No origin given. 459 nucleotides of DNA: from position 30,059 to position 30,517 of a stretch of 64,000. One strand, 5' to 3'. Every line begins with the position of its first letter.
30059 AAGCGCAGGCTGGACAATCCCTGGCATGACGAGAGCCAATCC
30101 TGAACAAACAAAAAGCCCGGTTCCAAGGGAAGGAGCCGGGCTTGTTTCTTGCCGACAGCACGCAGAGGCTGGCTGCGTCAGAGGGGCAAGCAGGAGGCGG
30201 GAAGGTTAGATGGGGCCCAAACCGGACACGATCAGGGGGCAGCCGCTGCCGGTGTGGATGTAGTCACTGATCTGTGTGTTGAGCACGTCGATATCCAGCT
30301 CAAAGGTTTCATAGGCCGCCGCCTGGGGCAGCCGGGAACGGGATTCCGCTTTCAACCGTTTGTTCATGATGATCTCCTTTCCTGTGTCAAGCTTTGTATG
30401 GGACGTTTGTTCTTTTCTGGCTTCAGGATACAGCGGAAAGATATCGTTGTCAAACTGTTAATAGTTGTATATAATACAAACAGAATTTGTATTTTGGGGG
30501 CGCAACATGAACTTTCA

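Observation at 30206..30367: Unlisted 53-codon gene with a RiPP-leader-like FELD motif, divergent from a LysR regulator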

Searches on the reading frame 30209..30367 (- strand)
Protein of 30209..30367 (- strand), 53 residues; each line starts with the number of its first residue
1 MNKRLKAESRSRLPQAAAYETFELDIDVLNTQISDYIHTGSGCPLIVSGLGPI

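Call 3: find_homologous_proteins(query=window:30209-30367:-, max_evalue=10)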
Query seq(53 aa) (53 aa): 1 proteins with E <= 10 among 1 candidates.
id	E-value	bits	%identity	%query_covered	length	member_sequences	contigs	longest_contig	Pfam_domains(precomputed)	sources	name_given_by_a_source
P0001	2.3e-26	107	98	100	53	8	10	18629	-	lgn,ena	-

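Call 5: search_protein_families(library=pfam, proteins=[window:30209-30367:-], max_evalue=1)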
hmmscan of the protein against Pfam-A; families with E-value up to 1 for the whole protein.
seq(53 aa): 0 families

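Call 7: find_encoding_contigs(protein=P0001, flank=8000, max_places=10)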
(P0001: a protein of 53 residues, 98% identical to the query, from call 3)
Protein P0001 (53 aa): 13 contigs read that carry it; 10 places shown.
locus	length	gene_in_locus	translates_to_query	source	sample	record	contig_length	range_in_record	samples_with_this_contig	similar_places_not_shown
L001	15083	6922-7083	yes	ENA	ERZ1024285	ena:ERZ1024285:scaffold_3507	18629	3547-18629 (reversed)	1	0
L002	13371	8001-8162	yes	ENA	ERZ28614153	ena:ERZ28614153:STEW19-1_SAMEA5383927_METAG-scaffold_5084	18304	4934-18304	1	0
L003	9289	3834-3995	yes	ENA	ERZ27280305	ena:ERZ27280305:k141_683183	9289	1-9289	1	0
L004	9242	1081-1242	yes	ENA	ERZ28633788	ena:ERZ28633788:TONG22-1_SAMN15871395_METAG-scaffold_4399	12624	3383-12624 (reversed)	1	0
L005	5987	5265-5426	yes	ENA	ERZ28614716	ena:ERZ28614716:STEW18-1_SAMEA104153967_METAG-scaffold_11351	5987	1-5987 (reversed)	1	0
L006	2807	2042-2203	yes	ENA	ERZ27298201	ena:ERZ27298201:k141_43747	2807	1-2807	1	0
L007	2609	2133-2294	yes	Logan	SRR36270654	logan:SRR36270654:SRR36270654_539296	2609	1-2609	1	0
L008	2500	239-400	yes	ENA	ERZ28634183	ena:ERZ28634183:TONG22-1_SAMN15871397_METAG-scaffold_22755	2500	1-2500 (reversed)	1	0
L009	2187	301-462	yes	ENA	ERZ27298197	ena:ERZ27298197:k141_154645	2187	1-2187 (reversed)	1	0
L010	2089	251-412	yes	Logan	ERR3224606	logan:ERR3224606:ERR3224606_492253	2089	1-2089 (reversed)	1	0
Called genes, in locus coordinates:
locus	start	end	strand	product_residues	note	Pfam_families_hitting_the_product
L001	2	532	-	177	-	?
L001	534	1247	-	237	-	-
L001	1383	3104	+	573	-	PF01855:POR_N, PF12837:Fer4_6 (faint), PF02775:TPP_enzyme_C, PF12797:Fer4_2 (faint), PF13237:Fer4_10 (faint), PF00037:Fer4 (weak)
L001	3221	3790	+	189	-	PF01558:POR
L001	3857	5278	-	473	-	-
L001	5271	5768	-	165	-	PF04542:Sigma70_r2, PF08281:Sigma70_r4_2, PF04545:Sigma70_r4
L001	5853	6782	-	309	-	PF00126:HTH_1, PF03466:LysR_substrate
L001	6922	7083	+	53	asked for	-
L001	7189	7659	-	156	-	-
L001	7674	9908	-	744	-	-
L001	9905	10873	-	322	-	-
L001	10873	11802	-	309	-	PF20030:bpMoxR, PF07726:AAA_3, PF07728:AAA_5, PF17863:AAA_lid_2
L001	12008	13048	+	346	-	PF08240:ADH_N, PF00107:ADH_zinc_N, PF13602:ADH_zinc_N_2 (weak)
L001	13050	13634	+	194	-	PF02525:Flavodoxin_2, PF03358:FMN_red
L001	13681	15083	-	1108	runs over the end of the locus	PF00932:LTD, PF13287:Fn3_assoc, PF13290:CHB_HEX_C_1, PF08757:CotH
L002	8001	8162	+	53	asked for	-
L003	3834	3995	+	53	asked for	-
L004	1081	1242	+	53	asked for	-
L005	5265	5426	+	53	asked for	-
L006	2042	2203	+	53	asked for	-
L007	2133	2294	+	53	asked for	-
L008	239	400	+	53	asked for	-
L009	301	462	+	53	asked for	-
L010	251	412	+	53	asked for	-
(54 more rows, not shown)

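Call 12: search_protein_representatives(protein=window:30209-30367:-)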
Query: 53 residues. Proteins with E-value up to 0.001 (for the whole library): 7; up to 1e-10: 2; up to 1e-30: 0. The best 7 are listed.
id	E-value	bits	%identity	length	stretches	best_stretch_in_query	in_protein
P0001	7.4e-27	106.9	98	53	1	1-53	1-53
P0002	4.8e-16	73.3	35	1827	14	7-47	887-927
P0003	1.8e-06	43.6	51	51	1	15-53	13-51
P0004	1.4e-04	37.7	49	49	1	13-53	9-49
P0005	1.8e-04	37.4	56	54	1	20-51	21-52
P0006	1.9e-04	37.3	43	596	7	33-47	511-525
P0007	8.1e-04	35.4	38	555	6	28-45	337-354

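Call 16: find_encoding_contigs(protein=P0004, flank=10000, max_places=8)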
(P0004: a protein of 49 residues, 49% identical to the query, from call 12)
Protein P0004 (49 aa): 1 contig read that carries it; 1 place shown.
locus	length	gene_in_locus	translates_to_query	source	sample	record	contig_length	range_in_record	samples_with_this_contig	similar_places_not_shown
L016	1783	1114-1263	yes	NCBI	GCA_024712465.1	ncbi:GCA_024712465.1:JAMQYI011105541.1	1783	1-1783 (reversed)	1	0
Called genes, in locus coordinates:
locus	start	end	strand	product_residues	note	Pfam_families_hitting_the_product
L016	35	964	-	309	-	PF00126:HTH_1, PF03466:LysR_substrate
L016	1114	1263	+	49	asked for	-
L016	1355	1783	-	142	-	?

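Call 17: find_encoding_contigs(protein=P0005, flank=10000, max_places=8)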
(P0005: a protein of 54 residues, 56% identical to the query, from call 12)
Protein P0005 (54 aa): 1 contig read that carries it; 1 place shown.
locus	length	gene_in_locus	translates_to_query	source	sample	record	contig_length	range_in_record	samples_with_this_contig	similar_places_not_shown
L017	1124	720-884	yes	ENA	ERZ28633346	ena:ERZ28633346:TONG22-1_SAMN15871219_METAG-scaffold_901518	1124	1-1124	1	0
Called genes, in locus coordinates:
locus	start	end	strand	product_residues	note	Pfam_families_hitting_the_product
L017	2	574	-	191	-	?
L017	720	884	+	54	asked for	-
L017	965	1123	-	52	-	?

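Call 20: find_homologous_proteins(query=A1, max_evalue=10)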
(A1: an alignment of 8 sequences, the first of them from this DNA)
Query A1 (8 sequences) (53 aa, profile of the alignment): 44 proteins with E <= 10 among 114 candidates.
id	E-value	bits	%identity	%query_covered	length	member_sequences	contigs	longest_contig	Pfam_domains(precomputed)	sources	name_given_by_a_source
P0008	2.7e-24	102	48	85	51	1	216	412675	-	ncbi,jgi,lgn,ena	jgi:hypothetical protein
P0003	3.0e-24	102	50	85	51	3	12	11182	-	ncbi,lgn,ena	-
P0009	3.0e-24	102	49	74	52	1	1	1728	-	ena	-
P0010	4.7e-24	102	49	74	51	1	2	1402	-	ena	-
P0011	5.2e-24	102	54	74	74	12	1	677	-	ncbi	-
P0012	6.1e-24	101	48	85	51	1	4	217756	-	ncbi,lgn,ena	-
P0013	8.1e-24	101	50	85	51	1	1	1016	-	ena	-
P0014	1.1e-23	100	48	85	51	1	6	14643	-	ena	-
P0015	1.6e-23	100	46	85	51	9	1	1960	-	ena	-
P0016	1.7e-23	100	50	85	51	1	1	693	-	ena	-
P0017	1.9e-23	100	56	74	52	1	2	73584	-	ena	-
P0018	3.5e-23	99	50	85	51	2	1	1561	-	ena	-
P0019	4.8e-23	98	52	85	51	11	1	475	-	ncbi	-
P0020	6.1e-23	98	48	85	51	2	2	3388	-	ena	-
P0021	1.1e-22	97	46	85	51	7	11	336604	-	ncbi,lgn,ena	-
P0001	3.2e-22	96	98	100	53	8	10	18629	-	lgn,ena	-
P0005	8.0e-21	91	60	57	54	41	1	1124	-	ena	-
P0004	1.1e-20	91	51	74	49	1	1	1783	-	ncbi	-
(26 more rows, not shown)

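Call 21: find_related_loci(query=A1, collection=metagenome_contigs, flank=10000)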
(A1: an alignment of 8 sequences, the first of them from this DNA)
Query A1 (53 aa) in metagenome_contigs; peptide patterns used: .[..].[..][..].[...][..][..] (x = any residue, [..] = any of these).
600 stretches matched a pattern (row limit reached: there are more); 9 encode a relative of the query (tblastn E <= 1e-3); 9 distinct loci.
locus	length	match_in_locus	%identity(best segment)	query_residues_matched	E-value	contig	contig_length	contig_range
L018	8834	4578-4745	46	3-53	2e-13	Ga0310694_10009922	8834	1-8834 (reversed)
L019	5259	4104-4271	46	3-53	3e-13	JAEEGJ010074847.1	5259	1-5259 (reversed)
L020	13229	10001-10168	46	3-53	1e-12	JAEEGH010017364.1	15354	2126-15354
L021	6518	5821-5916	66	22-53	1e-12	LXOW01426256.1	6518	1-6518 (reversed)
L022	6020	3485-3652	46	3-53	1e-12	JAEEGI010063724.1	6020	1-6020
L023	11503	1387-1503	54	15-53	6e-12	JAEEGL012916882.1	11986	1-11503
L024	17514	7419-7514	59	22-53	3e-11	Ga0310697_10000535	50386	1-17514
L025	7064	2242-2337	56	22-53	3e-11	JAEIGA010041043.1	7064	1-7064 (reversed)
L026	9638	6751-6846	63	22-53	3e-11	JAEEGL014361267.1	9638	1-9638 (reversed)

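Call 23: find_encoding_contigs(protein=P0008, flank=10000, max_places=5)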
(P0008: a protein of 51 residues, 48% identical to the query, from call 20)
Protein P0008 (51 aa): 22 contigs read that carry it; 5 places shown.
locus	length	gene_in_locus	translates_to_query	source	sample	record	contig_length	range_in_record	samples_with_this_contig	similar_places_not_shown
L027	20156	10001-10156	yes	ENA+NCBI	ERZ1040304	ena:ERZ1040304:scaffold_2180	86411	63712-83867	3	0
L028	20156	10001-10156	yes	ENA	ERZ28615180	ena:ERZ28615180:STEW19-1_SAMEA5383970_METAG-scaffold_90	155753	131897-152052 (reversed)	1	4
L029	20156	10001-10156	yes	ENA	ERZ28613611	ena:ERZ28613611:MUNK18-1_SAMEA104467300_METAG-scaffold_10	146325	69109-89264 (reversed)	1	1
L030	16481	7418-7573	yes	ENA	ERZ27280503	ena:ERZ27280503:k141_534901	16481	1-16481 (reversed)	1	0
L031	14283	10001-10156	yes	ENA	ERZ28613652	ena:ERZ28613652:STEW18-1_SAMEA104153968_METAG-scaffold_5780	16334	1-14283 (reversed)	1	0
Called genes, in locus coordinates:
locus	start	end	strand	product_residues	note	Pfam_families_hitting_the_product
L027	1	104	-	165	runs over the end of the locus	PF00293:NUDIX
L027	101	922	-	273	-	PF03009:GDPD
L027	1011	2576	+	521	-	PF07690:MFS_1, PF13347:MFS_2, PF12832:MFS_1_like, PF13347:MFS_2, PF07690:MFS_1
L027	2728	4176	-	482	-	PF22052:DUF6937, PF22053:DUF6938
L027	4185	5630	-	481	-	PF13347:MFS_2, PF07690:MFS_1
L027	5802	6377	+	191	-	PF00440:TetR_N (weak)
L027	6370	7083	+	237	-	PF02517:Rce1-like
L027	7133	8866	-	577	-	PF05048:NosD (faint), PF13229:Beta_helix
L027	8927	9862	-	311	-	PF00126:HTH_1, PF03466:LysR_substrate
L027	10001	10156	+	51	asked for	-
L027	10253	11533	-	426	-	PF00144:Beta-lactamase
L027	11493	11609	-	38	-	-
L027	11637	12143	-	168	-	PF00583:Acetyltransf_1, PF13508:Acetyltransf_7 (weak)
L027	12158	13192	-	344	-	PF12746:GNAT_acetyltran, PF00583:Acetyltransf_1 (weak)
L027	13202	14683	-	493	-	PF13302:Acetyltransf_3, PF00583:Acetyltransf_1, PF13420:Acetyltransf_4 (weak), PF13508:Acetyltransf_7, PF00144:Beta-lactamase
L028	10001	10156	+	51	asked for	-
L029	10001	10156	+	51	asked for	-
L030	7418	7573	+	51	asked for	-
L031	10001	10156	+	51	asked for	-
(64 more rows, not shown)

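Call 24: find_encoding_contigs(protein=P0017, flank=10000, max_places=3)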
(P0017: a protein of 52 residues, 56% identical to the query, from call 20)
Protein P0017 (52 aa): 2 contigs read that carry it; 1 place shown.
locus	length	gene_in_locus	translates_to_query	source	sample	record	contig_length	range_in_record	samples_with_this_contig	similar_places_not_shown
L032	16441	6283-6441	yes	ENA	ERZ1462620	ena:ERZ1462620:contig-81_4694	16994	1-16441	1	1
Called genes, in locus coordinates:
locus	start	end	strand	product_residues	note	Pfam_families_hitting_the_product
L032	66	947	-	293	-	PF03446:NAD_binding_2 (weak), PF03807:F420_oxidored, PF09130:DUF1932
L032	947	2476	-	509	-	PF01970:TctA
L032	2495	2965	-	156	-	PF07331:TctB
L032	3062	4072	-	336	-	PF03401:TctC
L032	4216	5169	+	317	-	PF00126:HTH_1, PF03466:LysR_substrate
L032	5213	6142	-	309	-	PF00126:HTH_1, PF03466:LysR_substrate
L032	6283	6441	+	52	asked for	-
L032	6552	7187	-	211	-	PF02570:CbiC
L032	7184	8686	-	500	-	PF01656:CbiA, PF13500:AAA_26, PF07685:GATase_3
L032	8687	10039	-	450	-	PF01656:CbiA, PF13500:AAA_26 (faint), PF07685:GATase_3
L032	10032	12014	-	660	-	PF02571:CbiJ, PF00590:TP_methylase, PF02390:Methyltransf_4 (weak), PF13649:Methyltransf_25 (faint), PF13847:Methyltransf_31 (weak)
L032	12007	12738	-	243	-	PF00590:TP_methylase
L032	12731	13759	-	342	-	PF11760:CbiG_N, PF11761:CbiG_mid, PF01890:CbiG_C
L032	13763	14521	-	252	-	PF00590:TP_methylase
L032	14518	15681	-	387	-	PF01888:CbiD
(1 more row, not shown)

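Call 27: search_protein_families(library=ncbifam, proteins=[window:30209-30367:-, P0008, P0005, P0004], max_evalue=10)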
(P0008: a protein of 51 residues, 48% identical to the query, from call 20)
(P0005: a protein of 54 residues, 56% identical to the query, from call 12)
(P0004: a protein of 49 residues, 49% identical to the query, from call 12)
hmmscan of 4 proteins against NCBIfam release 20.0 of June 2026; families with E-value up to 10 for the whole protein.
seq(53 aa): 0 families

P0008 (51 aa): 0 families

P0005 (54 aa): 1 family
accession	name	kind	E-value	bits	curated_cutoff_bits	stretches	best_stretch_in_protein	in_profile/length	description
TIGR01690.2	ICE_RAQPRD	equivalog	0.18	12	50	1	5-43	29-66/80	integrative conjugative element protein, RAQPRD family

P0004 (49 aa): 1 family
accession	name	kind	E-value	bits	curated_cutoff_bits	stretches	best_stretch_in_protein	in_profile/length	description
TIGR03482.1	DMSO_red_II_cha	subfamily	0.023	14.7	152.3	1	9-33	91-115/197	DMSO reductase family type II enzyme chaperone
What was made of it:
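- On Class I lanthipeptide precursor (LanA): Three relatives, scanned against NCBIfam only, also had none (calls 5, 27).
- Closest known: Class I lanthipeptide. Different: No NCBIfam or Pfam precursor model matches (calls 5, 27).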

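Call 28: search_solved_structures(query=A1, max_evalue=10, show_alignments=3)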
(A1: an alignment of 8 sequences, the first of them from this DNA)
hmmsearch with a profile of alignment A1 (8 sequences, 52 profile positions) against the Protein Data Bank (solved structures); distinct sequences matched with E-value up to 10: 2.
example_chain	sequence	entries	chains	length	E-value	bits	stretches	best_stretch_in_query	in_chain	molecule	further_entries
7w5f_A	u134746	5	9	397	0.41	13.8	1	18-39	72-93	Terpene cyclase 6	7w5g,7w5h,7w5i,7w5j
2n77_B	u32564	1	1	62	1.1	12.4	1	13-30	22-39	Purkinje cell protein 4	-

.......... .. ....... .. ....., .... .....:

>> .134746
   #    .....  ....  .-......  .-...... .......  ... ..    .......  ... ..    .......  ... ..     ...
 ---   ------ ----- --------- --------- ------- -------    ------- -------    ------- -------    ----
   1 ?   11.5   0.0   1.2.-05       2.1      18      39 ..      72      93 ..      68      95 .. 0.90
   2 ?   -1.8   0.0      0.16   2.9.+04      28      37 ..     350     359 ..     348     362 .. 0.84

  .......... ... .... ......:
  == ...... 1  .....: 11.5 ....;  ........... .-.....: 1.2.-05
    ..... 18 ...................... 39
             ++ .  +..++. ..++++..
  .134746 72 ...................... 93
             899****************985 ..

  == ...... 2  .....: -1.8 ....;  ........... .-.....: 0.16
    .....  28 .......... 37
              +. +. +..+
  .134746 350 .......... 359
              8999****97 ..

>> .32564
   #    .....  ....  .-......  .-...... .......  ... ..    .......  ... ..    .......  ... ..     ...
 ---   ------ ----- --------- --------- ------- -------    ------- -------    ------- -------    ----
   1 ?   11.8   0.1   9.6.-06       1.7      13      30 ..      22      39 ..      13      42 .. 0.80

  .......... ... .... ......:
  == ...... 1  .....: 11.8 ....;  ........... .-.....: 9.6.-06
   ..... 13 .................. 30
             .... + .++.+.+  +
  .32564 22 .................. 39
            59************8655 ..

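Call 36: find_homologous_proteins(query=A3, max_evalue=10)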
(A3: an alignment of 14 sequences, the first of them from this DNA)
Query A3 (14 sequences) (53 aa, profile of the alignment): 52 proteins with E <= 10 among 1103 candidates.
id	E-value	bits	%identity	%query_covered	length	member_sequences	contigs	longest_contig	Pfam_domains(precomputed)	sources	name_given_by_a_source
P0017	6.1e-23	98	56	74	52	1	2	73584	-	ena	-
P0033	1.5e-22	97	63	60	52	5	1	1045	-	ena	-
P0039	3.4e-21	93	51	100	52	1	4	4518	-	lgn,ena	-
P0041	6.4e-21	92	64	100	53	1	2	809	-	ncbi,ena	-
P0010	1.2e-20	91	49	74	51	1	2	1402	-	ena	-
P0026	1.3e-20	91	50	91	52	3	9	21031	-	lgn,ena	-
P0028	1.4e-20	91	59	60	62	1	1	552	-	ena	-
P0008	1.4e-20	91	48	85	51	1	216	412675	-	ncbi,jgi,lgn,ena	jgi:hypothetical protein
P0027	1.5e-20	90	66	60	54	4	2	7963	-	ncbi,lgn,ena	-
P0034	2.1e-20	90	43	100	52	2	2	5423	-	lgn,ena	-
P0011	2.4e-20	90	54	74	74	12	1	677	-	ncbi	-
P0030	2.6e-20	90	56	60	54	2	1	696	-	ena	-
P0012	2.8e-20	90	48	85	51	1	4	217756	-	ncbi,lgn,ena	-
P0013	3.0e-20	90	50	85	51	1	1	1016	-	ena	-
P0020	3.1e-20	90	48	85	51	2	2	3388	-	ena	-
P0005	3.8e-20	89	60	57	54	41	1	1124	-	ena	-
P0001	4.6e-20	89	98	100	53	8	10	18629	-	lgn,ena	-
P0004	4.5e-19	86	51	74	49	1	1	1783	-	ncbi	-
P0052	2.2e-5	42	26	51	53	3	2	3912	-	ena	-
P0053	6.4e-5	40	30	51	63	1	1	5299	-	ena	-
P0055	1.0e-3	37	31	30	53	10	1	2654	-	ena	-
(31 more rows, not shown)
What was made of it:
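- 30206..30367 (-): Small-protein coding sequence (53 codons plus TAA). Residues 1-14 are predicted disordered. Residues 22-28 carry the FELDIDV motif. Residues 26-39 form an acidic amphipathic helix. Residues 43-53 form the tail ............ Calls 12, 20 and 36 give about 50 homologues.
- About 50 homologues of 49-59 aa were found (calls 12, 20, 36).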

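Call 40: predict_structure(alignment_id=A2)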
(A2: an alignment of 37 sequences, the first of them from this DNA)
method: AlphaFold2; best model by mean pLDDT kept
length: 53 residues; sequences in the alignment: 37
mean_pLDDT: 68.6   pTM: 0.43
mean pLDDT of the five models: 68.6, 66.1, 65.2, 63.8, 63.4
residues with pLDDT >= 90: 9; 70-90: 19; 50-70: 11; < 50: 14
segments of 3 or more residues with pLDDT < 50: 1-14
pLDDT, mean of each block of 10 residues (from residue 1): 44 53 82 90 74 67
secondary structure, 60 per line:
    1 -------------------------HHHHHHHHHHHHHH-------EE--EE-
elements in order: H26-39
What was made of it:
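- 30206..30367 (-): Call 40 is the AlphaFold2 model, with the helix at pLDDT about 90.
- AlphaFold2 gives a disordered residues 1-14 and a helix at 26-39 with pLDDT about 90 (call 40). The predicted structure is a single helix plus a flexible tail (call 40).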

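Call 67: fold_search(model_id=the predicted structure, library=pdb)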
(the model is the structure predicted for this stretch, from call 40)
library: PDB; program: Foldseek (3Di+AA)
matches with E <= 10: 7; with E <= 0.001: 0
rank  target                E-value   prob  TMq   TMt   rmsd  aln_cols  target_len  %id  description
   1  9qh6_G                4.9e+00  0.18  0.39  0.08   2.6        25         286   28  NorQ in complex with NorD VWA domain from Paracoccus denitrificans (released 2026-03-25)
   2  4w4m_C                6.1e+00  0.10  0.35  0.31   3.4        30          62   30  Crystal structure of PrgK 19-92 (released 2014-10-29)
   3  3zpv_0                7.0e+00  0.08  0.31  0.44   5.7        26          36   15  Crystal structure of Drosophila Pygo PHD finger in complex with Legless HD1 domain (released 2013-10-30)
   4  3zpv_2                7.0e+00  0.08  0.31  0.43   5.6        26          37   15  Crystal structure of Drosophila Pygo PHD finger in complex with Legless HD1 domain (released 2013-10-30)
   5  5y6p_E1               7.6e+00  0.09  0.35  0.09   3.5        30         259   17  Structure of the phycobilisome from the red alga Griffithsia pacifica (released 2017-11-15)
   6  8jup                  8.8e+00  0.03  0.30  0.08   9.2        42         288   21  Crystal structure of a receptor like kinase from rice (released 2024-01-24)
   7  1wl4                  9.4e+00  0.02  0.20  0.04   6.3        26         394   19  Human cytosolic acetoacetyl-CoA thiolase complexed with CoA (released 2005-03-01)
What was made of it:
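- Tried and rejected: Pfam and NCBIfam scans of the peptide, an NCBIfam scan of three relatives, a PDB sequence-profile search and a Foldseek search of the AlphaFold2 model found nothing meaningful (calls 5, 27, 28, 67).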
